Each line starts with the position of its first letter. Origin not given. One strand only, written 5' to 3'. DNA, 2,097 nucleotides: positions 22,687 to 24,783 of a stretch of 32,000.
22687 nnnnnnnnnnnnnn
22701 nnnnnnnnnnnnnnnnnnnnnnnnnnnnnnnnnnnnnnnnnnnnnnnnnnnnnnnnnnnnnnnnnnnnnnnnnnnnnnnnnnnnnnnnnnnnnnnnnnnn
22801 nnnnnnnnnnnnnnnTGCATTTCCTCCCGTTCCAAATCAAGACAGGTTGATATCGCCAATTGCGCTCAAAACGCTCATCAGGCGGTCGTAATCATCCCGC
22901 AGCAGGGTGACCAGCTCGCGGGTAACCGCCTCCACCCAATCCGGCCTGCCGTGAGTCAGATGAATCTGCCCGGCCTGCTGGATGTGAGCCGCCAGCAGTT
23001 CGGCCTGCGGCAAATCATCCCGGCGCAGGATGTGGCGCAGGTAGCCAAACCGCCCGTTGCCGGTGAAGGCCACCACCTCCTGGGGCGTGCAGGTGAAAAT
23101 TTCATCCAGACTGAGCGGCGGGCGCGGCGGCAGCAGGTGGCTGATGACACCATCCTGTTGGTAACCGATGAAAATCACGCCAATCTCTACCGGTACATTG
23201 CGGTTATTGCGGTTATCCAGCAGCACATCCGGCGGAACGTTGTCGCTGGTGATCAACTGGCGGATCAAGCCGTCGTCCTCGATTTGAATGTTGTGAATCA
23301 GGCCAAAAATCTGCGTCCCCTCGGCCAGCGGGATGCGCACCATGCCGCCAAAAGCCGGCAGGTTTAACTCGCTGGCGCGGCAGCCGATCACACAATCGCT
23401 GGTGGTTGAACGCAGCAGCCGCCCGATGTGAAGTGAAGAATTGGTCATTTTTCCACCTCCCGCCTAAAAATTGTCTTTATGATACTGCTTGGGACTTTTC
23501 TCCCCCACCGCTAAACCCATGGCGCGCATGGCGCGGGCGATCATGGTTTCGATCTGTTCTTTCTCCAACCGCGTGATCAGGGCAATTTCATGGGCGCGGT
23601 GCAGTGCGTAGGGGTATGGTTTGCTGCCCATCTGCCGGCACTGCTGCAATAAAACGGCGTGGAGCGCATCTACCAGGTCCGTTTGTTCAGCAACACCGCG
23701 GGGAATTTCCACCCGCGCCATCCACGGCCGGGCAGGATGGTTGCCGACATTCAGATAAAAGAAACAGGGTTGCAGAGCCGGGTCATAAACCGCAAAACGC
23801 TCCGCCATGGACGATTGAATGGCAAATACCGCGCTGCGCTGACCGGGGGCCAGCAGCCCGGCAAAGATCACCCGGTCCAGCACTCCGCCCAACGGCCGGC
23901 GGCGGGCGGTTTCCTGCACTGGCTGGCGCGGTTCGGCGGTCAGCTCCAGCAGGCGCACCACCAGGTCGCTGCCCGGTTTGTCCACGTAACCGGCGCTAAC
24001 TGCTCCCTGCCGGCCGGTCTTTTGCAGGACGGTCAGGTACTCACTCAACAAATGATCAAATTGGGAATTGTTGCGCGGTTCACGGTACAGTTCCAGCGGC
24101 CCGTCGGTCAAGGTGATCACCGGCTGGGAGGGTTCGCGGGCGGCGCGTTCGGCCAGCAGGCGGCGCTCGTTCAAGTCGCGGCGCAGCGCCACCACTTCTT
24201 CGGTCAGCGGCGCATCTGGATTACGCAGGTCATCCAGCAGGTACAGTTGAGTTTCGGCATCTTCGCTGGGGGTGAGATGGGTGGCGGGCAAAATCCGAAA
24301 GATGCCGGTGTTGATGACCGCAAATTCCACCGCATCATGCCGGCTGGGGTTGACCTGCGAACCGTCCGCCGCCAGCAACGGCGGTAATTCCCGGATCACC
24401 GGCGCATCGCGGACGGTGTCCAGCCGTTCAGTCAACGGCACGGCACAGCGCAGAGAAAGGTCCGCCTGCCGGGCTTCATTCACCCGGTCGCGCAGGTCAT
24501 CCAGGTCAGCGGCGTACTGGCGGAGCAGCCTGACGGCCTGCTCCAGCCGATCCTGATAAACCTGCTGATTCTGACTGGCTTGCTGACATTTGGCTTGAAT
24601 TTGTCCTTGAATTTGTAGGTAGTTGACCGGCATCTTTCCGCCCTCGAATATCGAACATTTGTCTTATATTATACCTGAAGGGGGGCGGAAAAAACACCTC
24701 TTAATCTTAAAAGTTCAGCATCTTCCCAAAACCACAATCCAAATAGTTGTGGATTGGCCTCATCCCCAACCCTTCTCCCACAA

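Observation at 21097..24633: Three-gene operon NurA / barrel-only 203-aa protein / HerA: a nuclease-translocase module with an extra, unassigned component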

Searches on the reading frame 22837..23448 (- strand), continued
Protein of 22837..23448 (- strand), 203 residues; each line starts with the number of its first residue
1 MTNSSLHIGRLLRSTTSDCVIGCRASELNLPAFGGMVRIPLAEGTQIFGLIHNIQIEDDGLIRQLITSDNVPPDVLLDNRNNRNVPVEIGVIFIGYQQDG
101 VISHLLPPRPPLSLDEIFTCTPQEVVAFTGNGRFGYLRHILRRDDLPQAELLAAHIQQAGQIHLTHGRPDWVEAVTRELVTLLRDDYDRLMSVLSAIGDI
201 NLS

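Call 87: search_protein_families(library=pfam, alignment_id=A2, max_evalue=10)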
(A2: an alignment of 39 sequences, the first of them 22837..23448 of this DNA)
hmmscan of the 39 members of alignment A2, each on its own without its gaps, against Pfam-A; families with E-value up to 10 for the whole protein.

A. member 1, window:22837-23448:- (203 aa): 0 families

B. families by the number of members that match (of 39 scanned): 7 families
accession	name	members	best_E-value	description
PF09378.16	HAS-barrel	13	6.9e-05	HAS barrel domain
PF24364.1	DUF7520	1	0.019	Family of unknown function (DUF7520)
PF07981.16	Plasmod_MYXSPDY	1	0.085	Plasmodium repeat_MYXSPDY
PF02002.24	TFIIE_alpha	1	0.12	TFIIE alpha subunit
PF11113.13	Phage_head_chap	1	0.19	Head assembly gene product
PF18938.6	aRib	1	0.22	Atypical Rib domain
PF24642.1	DUF7636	1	0.26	Domain of unknown function (DUF7636)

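Call 89: find_related_loci(query=A3, collection=viral_contigs, flank=5000)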
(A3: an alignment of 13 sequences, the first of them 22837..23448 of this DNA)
Query A3 (203 aa) in viral_contigs; peptide patterns used: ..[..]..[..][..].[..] (x = any residue, [..] = any of these).
10 stretches matched a pattern, but none encodes a relative of the query by tblastn (E <= 1e-3).

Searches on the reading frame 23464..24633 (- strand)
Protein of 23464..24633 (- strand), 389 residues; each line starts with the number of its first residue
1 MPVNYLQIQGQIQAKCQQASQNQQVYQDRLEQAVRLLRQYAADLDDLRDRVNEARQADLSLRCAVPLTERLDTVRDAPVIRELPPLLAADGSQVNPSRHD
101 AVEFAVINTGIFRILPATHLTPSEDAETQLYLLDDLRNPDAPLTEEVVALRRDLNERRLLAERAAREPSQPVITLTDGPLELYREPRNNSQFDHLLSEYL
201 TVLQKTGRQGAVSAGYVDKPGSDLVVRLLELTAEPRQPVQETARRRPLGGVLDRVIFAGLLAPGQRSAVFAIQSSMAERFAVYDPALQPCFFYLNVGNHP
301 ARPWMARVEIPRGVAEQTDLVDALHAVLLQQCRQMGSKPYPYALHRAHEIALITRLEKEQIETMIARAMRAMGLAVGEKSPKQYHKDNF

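Call 3: search_protein_families(library=pfam, proteins=[window:23464-24633:-], max_evalue=1)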
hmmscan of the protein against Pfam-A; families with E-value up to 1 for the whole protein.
window:23464-24633:- (389 aa): 1 family
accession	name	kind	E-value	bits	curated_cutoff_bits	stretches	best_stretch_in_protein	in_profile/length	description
PF09376.16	NurA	-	1.1e-17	64.8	21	1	86-351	3-252/254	NurA domain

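Call 4: search_protein_families(library=padloc, proteins=[window:23464-24633:-], max_evalue=1)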
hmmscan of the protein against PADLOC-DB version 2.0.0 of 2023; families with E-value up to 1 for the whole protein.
window:23464-24633:- (389 aa): 0 families

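Call 5: search_protein_families(library=ncbifam, proteins=[window:23464-24633:-], max_evalue=1)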
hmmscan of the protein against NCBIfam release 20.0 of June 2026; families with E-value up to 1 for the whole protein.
window:23464-24633:- (389 aa): 1 family
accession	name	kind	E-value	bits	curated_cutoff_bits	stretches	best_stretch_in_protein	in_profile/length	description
NF008273.0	PRK11050.1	equivalog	0.019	14.6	153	1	14-65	15-66/156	manganese-binding transcriptional regulator MntR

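Call 35: search_solved_structures(query=window:23464-24633:-, max_evalue=1)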
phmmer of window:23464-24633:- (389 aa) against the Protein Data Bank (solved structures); distinct sequences matched with E-value up to 1: 2.
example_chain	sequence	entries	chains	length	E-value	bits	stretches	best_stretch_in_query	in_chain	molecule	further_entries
6m3d_C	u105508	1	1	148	0.057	15.8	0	135-170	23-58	Segmentation polarity homeobox protein engrailed,Segmentation polarity homeobox protein en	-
5jou_A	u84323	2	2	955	0.2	14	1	191-267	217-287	Alpha-xylosidase BoGH31A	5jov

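Call 83: search_dna_similar(query=window:23464-24633:-, collection=plasmids, mode=protein, max_evalue=0.00001, max_rows=25)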
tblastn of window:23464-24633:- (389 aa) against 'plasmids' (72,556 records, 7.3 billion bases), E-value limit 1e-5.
No match.
